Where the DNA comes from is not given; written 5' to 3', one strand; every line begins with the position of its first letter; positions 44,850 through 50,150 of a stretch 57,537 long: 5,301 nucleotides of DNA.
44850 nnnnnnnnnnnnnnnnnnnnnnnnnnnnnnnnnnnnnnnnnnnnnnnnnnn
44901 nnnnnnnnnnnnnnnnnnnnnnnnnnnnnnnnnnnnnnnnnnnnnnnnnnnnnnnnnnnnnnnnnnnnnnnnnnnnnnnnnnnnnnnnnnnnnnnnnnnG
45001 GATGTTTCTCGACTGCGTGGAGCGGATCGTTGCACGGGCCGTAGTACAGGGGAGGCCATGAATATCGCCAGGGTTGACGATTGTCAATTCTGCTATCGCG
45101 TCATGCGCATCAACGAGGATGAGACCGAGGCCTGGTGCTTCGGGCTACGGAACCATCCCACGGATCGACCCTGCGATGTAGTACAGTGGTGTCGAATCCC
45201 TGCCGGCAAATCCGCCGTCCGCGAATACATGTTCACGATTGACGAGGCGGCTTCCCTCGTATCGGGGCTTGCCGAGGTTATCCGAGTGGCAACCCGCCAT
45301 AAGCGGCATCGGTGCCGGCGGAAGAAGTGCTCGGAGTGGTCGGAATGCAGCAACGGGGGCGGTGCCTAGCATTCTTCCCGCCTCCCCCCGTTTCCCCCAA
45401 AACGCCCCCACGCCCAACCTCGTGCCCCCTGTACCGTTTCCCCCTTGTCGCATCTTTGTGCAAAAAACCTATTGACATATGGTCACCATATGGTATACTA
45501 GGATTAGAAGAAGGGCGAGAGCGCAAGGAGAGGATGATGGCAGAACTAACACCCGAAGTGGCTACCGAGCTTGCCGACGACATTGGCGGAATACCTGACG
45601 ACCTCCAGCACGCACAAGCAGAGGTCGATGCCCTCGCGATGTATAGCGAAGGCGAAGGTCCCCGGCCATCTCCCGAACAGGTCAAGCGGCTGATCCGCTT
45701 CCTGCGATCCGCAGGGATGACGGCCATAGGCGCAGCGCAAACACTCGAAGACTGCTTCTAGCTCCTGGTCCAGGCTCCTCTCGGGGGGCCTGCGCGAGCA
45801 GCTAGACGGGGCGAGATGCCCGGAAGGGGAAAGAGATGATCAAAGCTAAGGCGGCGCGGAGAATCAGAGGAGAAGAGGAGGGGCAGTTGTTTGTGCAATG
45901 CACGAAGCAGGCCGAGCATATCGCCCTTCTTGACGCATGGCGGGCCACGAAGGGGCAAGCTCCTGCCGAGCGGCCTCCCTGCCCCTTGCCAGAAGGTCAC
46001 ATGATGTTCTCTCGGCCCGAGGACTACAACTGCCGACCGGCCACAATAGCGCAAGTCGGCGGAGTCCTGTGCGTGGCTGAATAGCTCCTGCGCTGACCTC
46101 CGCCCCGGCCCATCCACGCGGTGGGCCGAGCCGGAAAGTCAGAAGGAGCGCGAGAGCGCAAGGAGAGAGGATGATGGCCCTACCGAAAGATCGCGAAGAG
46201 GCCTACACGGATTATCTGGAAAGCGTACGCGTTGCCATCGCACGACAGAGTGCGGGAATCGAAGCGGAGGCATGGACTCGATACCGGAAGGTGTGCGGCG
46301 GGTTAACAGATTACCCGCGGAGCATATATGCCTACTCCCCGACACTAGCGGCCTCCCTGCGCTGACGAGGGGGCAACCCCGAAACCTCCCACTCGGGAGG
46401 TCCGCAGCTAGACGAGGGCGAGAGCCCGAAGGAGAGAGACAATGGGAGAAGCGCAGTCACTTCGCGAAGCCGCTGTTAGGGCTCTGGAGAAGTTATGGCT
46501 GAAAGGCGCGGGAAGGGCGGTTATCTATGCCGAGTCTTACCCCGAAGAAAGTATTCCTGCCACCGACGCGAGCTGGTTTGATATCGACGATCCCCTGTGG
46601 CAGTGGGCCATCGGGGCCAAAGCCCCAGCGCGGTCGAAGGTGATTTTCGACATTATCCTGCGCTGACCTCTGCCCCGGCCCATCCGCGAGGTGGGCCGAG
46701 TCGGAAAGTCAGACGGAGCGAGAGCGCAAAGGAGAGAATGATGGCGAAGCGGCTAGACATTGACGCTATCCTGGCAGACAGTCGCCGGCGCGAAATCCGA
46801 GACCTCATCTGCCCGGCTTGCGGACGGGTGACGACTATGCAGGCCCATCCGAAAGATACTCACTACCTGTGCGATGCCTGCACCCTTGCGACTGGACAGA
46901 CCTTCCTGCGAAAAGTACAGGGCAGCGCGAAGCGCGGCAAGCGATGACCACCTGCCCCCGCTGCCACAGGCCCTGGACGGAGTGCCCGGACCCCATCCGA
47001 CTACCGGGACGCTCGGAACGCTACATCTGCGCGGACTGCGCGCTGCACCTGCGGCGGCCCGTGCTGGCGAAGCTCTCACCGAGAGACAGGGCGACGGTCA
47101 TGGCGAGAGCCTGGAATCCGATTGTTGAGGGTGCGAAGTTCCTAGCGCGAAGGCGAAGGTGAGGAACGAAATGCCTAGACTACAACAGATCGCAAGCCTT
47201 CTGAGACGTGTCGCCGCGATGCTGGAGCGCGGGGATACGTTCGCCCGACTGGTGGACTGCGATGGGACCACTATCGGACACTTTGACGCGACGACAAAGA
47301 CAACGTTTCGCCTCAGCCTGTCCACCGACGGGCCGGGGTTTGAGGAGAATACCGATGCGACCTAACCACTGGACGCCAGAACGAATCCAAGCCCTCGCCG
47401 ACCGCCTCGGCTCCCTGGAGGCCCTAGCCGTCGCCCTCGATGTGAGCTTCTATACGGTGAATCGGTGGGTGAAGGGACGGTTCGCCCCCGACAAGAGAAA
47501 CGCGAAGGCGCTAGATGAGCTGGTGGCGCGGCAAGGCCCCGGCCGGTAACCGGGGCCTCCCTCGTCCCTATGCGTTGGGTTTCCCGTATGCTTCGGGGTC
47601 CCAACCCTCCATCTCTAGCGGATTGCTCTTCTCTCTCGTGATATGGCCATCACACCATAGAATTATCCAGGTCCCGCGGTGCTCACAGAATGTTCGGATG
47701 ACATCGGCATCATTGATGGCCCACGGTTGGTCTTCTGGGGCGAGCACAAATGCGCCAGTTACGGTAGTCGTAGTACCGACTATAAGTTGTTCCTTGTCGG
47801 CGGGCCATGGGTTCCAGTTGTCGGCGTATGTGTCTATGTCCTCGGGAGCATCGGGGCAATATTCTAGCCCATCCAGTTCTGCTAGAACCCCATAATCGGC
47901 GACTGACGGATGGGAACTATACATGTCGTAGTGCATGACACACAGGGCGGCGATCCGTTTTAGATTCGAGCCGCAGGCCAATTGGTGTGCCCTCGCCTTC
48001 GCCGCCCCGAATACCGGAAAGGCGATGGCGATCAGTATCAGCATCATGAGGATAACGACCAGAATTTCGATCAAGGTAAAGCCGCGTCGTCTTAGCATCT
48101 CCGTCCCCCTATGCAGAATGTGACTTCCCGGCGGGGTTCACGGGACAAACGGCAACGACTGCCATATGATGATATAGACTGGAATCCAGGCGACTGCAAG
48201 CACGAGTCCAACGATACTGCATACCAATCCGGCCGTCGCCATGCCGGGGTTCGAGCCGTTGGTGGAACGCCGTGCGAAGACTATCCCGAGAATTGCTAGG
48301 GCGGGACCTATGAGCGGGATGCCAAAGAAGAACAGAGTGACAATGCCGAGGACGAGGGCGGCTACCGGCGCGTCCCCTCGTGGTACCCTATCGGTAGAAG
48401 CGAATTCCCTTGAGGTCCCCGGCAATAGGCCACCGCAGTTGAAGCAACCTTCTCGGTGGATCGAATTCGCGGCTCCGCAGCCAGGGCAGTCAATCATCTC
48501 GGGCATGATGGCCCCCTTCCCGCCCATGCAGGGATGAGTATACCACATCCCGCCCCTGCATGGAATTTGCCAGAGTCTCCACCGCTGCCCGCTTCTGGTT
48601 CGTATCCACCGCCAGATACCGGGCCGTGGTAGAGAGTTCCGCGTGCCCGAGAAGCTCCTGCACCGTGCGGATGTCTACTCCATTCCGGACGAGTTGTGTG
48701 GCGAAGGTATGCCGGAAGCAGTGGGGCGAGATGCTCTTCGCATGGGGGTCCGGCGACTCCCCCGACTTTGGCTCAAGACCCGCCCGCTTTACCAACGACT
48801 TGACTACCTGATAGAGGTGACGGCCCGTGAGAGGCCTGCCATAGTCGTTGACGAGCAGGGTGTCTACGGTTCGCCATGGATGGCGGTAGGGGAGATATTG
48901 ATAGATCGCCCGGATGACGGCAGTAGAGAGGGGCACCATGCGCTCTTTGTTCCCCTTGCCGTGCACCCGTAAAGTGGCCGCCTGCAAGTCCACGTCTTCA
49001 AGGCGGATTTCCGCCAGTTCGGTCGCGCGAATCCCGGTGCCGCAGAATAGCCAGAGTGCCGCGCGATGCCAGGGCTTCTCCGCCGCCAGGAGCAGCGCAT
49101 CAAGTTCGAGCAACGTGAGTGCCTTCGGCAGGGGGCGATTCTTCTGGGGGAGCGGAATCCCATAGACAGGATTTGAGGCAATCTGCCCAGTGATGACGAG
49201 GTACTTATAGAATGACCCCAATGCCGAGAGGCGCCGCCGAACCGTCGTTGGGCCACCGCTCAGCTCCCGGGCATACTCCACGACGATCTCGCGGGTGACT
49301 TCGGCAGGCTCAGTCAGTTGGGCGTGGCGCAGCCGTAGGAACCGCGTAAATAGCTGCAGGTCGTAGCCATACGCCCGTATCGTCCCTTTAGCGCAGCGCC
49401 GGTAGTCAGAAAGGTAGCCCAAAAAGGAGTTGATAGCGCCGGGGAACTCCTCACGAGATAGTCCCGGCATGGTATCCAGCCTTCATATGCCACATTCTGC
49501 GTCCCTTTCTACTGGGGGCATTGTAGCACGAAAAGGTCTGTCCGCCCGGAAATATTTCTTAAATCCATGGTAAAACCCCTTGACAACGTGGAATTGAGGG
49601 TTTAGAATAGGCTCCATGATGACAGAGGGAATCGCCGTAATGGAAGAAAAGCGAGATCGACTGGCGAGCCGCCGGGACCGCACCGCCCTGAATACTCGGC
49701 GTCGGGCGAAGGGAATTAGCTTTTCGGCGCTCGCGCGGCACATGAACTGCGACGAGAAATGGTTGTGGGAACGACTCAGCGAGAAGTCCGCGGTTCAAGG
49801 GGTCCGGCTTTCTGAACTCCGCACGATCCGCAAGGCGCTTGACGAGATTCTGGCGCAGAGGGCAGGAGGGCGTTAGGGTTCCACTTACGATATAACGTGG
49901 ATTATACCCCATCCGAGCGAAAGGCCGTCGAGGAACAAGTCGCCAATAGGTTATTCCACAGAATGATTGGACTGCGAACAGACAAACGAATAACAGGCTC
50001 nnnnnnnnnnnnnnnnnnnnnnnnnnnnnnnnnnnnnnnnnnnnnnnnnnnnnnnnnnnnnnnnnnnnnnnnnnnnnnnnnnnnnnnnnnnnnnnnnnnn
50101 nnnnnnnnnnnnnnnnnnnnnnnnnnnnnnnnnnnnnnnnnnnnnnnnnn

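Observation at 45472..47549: Cassette-like array of eight small ORFs behind an operator-bearing consensus promoter, ending in an HTH gene (anti-defence-operon architecture)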

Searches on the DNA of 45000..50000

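Call 19: search_rna_families(source=window, start=45000, end=50000, threshold=evalue, max_evalue=1)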
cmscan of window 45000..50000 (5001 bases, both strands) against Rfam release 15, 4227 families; matches with E-value up to 1: 0.
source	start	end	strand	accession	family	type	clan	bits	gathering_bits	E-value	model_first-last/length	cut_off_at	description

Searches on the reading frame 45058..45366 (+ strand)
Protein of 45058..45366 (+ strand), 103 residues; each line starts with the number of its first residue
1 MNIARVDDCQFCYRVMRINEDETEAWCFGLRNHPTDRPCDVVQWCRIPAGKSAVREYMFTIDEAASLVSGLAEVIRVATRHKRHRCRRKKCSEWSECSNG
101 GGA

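Call 13: search_protein_families(library=pfam, proteins=[window:45058-45366:+], max_evalue=0.01)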
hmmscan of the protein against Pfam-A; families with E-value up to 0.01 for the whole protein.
window:45058-45366:+ (103 aa): 0 families

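Call 51: find_homologous_proteins(query=window:45058-45366:+, max_evalue=0.001)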
Query window:45058-45366:+ (103 aa): 3 proteins with E <= 0.001 among 4 candidates.
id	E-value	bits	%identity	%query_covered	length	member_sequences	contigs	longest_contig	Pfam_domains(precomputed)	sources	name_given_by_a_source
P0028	1.1e-66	240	100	100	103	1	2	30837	-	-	-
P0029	1.4e-40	156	66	100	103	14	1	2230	-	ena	-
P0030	4.3e-39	151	64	100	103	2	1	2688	-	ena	-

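Call 52: find_encoding_contigs(protein=P0029, flank=4000, max_places=10)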
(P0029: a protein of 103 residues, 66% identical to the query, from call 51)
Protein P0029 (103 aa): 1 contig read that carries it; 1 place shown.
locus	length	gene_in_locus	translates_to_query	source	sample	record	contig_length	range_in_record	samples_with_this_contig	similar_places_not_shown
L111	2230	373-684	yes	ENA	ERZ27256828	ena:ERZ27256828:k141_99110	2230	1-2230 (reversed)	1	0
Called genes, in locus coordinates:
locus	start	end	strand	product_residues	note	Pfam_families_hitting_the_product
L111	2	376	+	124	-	?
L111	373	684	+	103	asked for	-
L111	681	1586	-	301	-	PF02899:Phage_int_SAM_1, PF00589:Phage_integrase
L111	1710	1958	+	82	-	-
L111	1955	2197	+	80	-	-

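Call 53: find_encoding_contigs(protein=P0030, flank=4000, max_places=10)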
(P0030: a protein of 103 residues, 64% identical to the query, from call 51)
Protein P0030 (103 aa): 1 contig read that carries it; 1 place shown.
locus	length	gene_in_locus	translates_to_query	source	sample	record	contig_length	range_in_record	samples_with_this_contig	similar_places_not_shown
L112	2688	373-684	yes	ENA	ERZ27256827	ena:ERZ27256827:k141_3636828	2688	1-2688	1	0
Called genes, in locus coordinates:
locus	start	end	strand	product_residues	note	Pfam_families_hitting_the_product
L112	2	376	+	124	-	?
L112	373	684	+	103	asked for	-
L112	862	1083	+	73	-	-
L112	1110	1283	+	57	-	-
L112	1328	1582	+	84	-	-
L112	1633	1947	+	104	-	-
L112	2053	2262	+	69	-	-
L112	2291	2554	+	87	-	PF04545:Sigma70_r4 (weak)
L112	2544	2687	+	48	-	?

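Call 59: search_protein_families(library=ncbifam, proteins=[window:45058-45366:+], max_evalue=0.01)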
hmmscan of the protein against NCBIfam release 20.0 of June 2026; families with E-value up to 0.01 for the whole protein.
window:45058-45366:+ (103 aa): 0 families

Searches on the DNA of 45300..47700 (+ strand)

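Call 16: search_dna_similar(query=window:45300-47700:+, collection=phages, mode=distant)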
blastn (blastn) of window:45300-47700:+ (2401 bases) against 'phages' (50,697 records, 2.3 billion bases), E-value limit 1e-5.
No match.
